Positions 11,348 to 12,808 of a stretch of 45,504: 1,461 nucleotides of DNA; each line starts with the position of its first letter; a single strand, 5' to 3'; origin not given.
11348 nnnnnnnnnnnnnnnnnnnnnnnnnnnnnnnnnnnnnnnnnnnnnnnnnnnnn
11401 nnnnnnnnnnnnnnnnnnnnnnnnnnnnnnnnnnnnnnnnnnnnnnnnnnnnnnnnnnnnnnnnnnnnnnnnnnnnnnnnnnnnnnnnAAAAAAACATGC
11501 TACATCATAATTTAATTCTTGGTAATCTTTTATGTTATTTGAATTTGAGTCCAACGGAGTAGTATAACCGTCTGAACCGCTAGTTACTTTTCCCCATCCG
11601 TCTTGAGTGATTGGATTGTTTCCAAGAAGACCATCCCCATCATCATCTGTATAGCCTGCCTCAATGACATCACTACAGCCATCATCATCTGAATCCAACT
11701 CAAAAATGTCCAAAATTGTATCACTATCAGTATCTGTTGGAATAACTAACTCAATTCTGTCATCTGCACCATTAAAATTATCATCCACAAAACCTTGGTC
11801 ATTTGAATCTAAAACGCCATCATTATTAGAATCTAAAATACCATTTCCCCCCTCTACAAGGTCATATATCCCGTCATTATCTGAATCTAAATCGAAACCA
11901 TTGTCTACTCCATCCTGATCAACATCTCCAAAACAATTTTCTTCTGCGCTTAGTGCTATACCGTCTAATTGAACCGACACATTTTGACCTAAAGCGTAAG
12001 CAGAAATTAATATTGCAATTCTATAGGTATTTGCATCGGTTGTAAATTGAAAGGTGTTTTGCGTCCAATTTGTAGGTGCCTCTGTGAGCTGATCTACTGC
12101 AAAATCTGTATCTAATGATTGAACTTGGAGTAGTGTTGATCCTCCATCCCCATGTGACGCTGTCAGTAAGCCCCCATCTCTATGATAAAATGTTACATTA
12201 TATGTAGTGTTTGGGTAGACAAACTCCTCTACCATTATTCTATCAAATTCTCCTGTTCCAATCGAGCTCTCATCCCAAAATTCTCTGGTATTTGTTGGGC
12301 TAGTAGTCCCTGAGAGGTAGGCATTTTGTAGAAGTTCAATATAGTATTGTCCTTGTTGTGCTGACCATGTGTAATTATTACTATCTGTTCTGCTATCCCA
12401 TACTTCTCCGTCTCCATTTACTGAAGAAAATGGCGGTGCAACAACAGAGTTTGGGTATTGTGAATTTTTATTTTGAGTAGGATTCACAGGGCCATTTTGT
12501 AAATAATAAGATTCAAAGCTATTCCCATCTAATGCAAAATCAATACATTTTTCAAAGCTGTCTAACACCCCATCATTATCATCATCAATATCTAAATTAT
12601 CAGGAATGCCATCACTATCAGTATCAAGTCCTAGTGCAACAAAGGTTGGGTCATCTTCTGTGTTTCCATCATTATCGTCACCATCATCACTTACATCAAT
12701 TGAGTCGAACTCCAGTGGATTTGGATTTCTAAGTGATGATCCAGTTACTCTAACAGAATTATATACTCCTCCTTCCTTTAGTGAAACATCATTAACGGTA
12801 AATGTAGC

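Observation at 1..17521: A 17.5-kb uninterrupted ORF that the supplied ORF track does not list: a giant secreted repeat protein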

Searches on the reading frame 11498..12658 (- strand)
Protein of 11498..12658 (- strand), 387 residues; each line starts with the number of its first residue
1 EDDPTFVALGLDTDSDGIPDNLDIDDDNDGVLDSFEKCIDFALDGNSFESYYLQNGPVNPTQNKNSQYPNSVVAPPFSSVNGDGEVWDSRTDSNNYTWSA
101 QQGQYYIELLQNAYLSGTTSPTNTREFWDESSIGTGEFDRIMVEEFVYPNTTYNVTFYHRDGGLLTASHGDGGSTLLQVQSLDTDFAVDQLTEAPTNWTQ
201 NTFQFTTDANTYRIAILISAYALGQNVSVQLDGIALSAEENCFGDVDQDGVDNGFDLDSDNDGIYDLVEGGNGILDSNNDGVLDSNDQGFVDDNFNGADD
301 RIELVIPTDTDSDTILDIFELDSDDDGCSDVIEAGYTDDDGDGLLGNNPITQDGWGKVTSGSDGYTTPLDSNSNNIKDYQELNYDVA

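Call 10: search_protein_families(library=pfam, proteins=[window:11498-12658:-], max_evalue=5)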
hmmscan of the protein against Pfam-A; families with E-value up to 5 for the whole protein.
seq(387 aa): 1 family
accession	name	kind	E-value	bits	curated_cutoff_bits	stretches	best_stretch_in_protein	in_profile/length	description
PF13583.11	Reprolysin_4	-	0.0049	17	22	1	178-239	58-121/203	Metallo-peptidase family M12B Reprolysin-like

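Call 43: find_related_loci(query=window:11498-12658:-, collection=genome_contigs, flank=10000)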
Query window:11498-12658:- (387 aa) in genome_contigs; peptide patterns used: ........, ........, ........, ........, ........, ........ (x = any residue, [..] = any of these).
600 stretches matched a pattern (row limit reached: there are more); 332 encode a relative of the query (tblastn E <= 1e-3); the best 80 are kept; 78 distinct loci.
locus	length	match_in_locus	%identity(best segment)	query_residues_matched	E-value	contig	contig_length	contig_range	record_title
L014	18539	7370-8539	73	2-387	6e-172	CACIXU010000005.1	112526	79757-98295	uncultured Bacteroidetes bacterium isolate AG-914-G02 genome assembly, contig: AG-914-G02_NODE_5, whole genome shotgun s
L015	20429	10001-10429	57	12-387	3e-45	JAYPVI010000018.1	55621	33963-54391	MAG: Crocinitomicaceae bacterium isolate 139588_S189_rosella_bins.tsv.108 NODE_563_length_55621_cov_18.748353, whole gen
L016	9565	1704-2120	58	12-383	3e-45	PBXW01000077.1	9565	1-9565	MAG: Crocinitomicaceae bacterium isolate RS467 43536, whole genome shotgun sequence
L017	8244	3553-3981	56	12-387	4e-44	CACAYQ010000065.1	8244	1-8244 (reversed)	uncultured Bacteroidetes bacterium isolate AG-349-I04 genome assembly, contig: AG-349-I04_NODE_65, whole genome shotgun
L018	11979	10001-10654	42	176-384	1e-36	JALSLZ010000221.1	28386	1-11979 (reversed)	MAG: Flavobacteriaceae bacterium isolate 355-202_metabat2_scaf2bin.064 355-202_scaffold_996_c1, whole genome shotgun seq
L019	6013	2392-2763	59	245-368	3e-34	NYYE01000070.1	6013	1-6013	MAG: Crocinitomicaceae bacterium isolate ARS86 MHASMcontig_16186, whole genome shotgun sequence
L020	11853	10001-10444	51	245-381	2e-29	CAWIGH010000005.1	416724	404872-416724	MAG: uncultured Flavobacteriaceae bacterium isolate MFD03804.bin.1.198 genome assembly, contig: contig_40015, whole geno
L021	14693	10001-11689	52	6-382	2e-31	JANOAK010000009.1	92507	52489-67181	MAG: Flavobacteriales bacterium isolate VAR_18_metabat_312 VAR_18_k141_3119930, whole genome shotgun sequence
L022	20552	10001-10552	49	244-385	2e-27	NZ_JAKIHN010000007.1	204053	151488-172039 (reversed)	Flavobacterium anseongense strain AS60 7, whole genome shotgun sequence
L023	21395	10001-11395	45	12-381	1e-25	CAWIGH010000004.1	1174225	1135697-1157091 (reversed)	MAG: uncultured Flavobacteriaceae bacterium isolate MFD03804.bin.1.198 genome assembly, contig: contig_3267, whole genom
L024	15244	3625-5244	43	232-385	1e-24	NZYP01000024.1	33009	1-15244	MAG: Flammeovirgaceae bacterium isolate NAT270 17389, whole genome shotgun sequence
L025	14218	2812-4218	49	245-382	4e-24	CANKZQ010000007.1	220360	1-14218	uncultured Flavobacteriaceae bacterium isolate 3-451-1-G.fasta genome assembly, contig: NODE_7, whole genome shotgun seq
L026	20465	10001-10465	45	242-381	1e-23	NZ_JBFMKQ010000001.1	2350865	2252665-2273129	Aquimarina sp. 2304DJ70-9 2304DJ70-9_1, whole genome shotgun sequence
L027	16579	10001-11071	30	18-362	1e-23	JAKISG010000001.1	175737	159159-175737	MAG: Flavobacteriaceae bacterium isolate D96SM.bin.11 NODE_16_length_175737_cov_6.356443, whole genome shotgun sequence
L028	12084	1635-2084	43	242-385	2e-21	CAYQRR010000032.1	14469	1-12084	MAG TPA_asm: uncultured Chitinophaga sp. isolate SRP189682_co1_178 genome assembly, contig: NODE_8827_length_14469_cov_5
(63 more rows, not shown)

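Call 68: search_solved_structures(query=window:11498-12658:-, max_evalue=1)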
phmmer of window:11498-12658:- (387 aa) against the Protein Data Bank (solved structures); distinct sequences matched with E-value up to 1: 0.

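Call 69: search_protein_families(library=ncbifam, proteins=[window:11498-12658:-], max_evalue=1)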
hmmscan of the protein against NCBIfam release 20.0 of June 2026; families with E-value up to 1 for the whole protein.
window:11498-12658:- (387 aa): 1 family
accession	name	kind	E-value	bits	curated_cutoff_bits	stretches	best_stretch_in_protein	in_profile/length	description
NF053691.1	BamM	equivalog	5e-05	22.4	315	1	11-37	265-291/376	BamM family beta-barrel-assembly machinery protein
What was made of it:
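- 11498..12658 (-): Module A (aa 1622-2008): DxDxDG-rich acidic repeats flanking a beta-rich core that weakly resembles the CBM-like inserts. It sits between units, not nested in one, and is the best conserved part (73% identity to AG-914-G02; present in 30 of 245 relatives). No Pfam, NCBIfam or PDB sequence match of note (calls 10, 68, 69).
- Tried and rejected: Module A has no PDB sequence match (call 68) and only a spurious 27-residue BamM match (call 69).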
